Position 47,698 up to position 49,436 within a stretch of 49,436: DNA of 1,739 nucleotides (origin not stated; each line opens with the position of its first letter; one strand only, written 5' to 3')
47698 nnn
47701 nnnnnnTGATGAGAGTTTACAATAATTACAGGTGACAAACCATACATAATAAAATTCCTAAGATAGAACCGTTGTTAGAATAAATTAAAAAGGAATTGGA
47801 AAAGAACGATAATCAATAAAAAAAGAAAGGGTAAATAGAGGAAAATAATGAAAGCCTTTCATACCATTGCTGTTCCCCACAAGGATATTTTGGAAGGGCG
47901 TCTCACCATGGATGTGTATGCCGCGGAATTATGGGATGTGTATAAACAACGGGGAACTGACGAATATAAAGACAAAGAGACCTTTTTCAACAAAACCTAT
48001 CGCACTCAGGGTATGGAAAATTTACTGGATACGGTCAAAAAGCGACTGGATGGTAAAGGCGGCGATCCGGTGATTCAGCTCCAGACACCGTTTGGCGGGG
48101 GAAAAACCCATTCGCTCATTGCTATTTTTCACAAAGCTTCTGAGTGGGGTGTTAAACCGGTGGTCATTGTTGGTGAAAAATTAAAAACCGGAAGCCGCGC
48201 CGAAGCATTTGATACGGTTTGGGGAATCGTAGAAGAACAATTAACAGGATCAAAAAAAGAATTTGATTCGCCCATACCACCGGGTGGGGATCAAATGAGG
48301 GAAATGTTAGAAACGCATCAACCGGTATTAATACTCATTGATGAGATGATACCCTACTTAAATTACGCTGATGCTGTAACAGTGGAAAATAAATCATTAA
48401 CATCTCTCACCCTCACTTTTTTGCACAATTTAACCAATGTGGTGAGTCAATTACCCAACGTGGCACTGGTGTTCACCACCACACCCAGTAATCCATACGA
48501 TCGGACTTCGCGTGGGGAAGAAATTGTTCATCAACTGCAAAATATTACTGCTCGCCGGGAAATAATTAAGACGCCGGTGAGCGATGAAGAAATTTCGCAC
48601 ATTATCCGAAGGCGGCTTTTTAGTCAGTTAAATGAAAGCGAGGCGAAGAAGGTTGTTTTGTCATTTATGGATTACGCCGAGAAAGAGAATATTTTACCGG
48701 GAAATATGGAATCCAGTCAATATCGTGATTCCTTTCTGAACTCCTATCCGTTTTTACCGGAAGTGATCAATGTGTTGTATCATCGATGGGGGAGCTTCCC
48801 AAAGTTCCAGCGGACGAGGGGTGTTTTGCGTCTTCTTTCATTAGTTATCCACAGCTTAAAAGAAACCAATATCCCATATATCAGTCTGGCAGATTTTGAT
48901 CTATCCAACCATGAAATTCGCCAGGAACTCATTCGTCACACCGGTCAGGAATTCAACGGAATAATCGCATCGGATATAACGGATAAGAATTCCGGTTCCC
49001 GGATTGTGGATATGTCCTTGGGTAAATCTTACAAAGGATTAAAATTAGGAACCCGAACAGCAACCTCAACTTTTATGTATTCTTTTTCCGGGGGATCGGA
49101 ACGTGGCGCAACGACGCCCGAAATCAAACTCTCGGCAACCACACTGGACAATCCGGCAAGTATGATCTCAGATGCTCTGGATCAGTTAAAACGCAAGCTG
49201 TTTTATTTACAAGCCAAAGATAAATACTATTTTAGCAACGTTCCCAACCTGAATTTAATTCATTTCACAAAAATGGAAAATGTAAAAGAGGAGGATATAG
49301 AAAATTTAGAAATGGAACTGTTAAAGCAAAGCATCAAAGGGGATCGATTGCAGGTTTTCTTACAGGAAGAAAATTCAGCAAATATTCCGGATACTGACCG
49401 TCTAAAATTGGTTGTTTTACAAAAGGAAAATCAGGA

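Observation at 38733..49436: Helicase-methylase-ATPase (DUF1156/DUF499-type) defence island with extra modules nested inside it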

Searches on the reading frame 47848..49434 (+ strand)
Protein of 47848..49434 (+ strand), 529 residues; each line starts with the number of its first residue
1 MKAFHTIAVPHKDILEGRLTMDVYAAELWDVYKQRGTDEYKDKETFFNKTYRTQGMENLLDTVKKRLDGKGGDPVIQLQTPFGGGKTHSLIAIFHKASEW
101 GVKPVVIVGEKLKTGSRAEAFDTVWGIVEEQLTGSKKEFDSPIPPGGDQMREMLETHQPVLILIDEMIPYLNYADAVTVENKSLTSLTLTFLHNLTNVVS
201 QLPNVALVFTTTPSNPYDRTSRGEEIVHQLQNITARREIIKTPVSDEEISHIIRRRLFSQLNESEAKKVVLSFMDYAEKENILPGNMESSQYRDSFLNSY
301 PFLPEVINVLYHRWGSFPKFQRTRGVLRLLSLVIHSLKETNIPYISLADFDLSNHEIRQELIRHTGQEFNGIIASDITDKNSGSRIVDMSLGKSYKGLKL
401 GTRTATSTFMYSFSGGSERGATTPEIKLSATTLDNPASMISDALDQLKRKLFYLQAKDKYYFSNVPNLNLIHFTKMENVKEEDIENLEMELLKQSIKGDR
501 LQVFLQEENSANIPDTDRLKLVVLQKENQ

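Call 5: search_protein_families(library=pfam, proteins=[window:47848-49434:+], max_evalue=0.01)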
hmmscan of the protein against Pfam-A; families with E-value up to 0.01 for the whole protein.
window:47848-49434:+ (529 aa): 1 family
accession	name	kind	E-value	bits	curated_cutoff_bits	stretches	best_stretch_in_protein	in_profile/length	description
PF04465.17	DUF499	-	8.8e-25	87.1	23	1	123-500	52-449/1024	Protein of unknown function (DUF499)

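Call 6: search_protein_families(library=padloc, proteins=[window:47848-49434:+], max_evalue=0.01)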
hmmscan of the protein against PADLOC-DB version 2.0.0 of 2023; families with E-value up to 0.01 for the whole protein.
window:47848-49434:+ (529 aa): 3 families
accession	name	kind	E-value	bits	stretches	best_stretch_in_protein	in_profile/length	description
PDLC00662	HmaC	-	8.2e-96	320.1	2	119-527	147-570/941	AAA+ ATPase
PDLC02192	DUF499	-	4.2e-45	152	1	42-504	34-514/1022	-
PDLC02488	BrxC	-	3.6e-05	19.9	1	225-333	333-441/1240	BrxC-PglY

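Call 7: search_protein_families(library=ncbifam, proteins=[window:47848-49434:+], max_evalue=0.01)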
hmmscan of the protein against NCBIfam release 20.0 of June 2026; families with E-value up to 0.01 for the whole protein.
window:47848-49434:+ (529 aa): 1 family
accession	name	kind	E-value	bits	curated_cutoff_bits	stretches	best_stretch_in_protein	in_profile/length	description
NF042962.1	DUF499_antiphage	equivalog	1.2e-50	172.4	1200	1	40-498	32-508/1025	anti-phage-associated DUF499 domain-containing protein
